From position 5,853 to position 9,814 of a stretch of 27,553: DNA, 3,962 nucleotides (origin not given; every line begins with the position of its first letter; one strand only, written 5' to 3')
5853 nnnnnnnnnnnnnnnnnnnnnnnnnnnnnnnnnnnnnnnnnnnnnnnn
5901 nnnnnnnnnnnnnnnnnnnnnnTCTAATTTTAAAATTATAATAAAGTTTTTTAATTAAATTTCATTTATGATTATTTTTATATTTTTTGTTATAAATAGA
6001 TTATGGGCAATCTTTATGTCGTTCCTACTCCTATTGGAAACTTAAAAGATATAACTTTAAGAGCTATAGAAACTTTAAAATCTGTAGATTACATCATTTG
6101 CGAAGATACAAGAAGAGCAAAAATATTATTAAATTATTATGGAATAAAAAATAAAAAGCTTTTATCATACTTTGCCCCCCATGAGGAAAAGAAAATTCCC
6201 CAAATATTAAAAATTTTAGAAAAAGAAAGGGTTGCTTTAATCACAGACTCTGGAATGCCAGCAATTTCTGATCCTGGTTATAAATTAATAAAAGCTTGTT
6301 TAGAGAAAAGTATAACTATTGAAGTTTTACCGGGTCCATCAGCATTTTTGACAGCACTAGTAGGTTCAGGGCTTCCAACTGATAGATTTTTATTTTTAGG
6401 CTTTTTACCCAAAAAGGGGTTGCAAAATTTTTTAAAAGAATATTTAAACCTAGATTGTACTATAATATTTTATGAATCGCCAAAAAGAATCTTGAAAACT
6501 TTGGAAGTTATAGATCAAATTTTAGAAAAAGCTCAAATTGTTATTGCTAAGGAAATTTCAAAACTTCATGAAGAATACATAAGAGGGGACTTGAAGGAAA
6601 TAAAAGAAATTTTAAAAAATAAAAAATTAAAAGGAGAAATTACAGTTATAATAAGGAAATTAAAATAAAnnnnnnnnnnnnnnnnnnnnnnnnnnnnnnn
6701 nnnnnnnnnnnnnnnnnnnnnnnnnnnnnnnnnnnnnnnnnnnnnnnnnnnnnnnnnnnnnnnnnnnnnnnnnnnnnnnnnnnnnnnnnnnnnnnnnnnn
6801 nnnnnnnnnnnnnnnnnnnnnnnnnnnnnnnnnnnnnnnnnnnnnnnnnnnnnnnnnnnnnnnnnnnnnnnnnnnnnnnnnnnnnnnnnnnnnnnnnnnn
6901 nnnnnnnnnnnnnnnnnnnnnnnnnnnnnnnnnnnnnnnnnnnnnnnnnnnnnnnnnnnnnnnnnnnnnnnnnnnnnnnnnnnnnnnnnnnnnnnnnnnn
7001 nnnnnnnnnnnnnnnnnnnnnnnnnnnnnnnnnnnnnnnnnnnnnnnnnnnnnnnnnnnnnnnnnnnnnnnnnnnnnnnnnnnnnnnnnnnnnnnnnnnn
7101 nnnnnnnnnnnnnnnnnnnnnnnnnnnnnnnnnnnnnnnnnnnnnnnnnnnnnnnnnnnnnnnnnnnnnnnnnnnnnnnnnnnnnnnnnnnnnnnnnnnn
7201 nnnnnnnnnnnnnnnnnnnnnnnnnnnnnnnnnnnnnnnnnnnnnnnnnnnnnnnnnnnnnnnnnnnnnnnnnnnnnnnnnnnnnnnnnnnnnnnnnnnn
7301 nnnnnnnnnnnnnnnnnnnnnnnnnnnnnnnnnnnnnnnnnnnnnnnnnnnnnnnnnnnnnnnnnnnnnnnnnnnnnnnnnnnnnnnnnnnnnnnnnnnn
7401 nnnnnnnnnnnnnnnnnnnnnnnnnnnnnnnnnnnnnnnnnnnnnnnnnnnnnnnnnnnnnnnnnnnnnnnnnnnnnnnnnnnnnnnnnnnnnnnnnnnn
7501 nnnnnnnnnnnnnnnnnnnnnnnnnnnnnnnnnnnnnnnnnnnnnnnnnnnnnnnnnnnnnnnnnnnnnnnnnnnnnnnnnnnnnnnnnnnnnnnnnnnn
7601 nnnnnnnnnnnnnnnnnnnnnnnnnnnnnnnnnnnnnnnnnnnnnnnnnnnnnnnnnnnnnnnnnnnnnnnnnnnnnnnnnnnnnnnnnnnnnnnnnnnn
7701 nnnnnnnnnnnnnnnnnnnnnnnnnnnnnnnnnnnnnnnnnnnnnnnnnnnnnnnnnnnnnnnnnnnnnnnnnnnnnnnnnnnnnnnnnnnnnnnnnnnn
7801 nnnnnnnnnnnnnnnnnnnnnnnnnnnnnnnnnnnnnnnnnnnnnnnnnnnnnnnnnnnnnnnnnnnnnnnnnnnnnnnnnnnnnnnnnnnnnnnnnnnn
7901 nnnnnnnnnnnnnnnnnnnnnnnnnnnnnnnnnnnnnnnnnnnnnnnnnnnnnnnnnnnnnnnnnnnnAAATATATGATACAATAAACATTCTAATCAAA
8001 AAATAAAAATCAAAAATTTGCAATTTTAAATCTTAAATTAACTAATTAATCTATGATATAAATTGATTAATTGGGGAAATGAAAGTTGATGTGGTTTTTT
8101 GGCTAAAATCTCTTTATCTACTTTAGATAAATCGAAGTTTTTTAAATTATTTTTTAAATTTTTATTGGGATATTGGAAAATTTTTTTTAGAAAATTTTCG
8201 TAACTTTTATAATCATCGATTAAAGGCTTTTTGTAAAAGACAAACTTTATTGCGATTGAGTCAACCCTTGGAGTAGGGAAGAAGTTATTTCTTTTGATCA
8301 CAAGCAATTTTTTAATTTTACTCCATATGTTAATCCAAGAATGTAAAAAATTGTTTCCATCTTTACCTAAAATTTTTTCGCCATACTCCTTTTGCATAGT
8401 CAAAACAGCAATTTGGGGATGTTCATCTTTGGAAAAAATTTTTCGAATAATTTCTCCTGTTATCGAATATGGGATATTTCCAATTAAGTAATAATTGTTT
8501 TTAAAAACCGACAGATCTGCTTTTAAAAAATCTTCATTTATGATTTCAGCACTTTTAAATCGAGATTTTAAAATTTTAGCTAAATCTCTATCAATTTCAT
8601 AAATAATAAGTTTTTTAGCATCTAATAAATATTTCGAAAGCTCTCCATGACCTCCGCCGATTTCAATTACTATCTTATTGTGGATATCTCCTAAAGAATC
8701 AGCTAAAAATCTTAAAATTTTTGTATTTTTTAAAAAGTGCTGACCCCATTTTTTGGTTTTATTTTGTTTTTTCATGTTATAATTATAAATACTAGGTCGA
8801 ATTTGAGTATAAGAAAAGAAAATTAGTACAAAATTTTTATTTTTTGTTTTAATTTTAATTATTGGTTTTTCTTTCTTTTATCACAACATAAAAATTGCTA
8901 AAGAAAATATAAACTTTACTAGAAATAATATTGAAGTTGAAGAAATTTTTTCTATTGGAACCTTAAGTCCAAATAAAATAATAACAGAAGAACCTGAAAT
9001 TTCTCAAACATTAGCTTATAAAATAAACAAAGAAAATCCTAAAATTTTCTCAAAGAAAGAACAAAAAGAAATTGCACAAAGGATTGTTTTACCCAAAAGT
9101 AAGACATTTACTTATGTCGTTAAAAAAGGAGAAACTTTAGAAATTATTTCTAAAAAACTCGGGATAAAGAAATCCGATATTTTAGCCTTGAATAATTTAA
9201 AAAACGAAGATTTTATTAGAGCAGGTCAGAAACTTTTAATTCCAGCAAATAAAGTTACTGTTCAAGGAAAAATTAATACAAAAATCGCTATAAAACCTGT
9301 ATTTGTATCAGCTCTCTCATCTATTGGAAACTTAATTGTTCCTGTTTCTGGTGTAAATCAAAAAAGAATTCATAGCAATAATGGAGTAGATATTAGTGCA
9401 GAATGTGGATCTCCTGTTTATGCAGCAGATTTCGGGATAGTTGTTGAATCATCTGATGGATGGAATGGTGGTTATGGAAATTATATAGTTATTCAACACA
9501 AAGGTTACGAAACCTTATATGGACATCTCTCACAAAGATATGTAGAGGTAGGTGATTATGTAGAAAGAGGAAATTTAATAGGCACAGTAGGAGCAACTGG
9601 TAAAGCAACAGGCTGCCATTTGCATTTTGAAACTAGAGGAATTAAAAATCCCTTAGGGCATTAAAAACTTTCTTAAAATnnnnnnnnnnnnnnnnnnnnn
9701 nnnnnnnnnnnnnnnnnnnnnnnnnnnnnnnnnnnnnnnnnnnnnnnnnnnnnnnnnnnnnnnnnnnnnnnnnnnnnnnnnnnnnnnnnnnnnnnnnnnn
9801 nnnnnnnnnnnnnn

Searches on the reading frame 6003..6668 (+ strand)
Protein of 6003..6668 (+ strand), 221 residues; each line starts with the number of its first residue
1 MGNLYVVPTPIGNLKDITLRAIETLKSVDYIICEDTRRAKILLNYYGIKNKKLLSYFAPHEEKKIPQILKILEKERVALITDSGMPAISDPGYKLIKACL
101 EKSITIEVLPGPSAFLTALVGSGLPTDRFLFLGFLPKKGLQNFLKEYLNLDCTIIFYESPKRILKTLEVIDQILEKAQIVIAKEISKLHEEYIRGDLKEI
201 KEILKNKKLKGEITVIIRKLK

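Call 41: search_protein_families(library=pfam, proteins=[window:6003-6668:+], max_evalue=0.00001)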
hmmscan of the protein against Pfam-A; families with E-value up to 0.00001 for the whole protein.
window:6003-6668:+ (221 aa): 1 family
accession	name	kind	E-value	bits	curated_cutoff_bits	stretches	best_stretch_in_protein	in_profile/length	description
PF00590.25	TP_methylase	-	1.9e-29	103.6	27.8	1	4-200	2-211/212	Tetrapyrrole (Corrin/Porphyrin) Methylases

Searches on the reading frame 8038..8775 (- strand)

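Call 41: search_protein_families(library=pfam, proteins=[window:8038-8775:-], max_evalue=0.00001)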
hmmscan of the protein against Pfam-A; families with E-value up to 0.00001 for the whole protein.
window:8038-8775:- (245 aa): 1 family
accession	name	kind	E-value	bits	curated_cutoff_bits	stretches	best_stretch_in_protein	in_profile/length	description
PF00398.26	RrnaAD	-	1.3e-32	113.4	24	1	5-214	3-226/263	Ribosomal RNA adenine dimethylase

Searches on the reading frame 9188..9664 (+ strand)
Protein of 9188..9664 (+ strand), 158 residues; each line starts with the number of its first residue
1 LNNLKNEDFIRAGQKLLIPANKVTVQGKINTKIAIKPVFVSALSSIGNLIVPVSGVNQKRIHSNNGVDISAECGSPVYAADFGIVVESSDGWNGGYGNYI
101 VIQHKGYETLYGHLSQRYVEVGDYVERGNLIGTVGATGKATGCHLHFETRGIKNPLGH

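Call 41: search_protein_families(library=pfam, proteins=[window:9188-9664:+], max_evalue=0.00001)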
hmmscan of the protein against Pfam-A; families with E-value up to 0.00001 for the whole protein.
window:9188-9664:+ (158 aa): 1 family
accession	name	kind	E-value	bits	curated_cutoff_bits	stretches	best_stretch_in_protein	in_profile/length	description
PF01551.29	Peptidase_M23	-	7.9e-29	100.1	28.7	1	63-153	2-91/96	Peptidase family M23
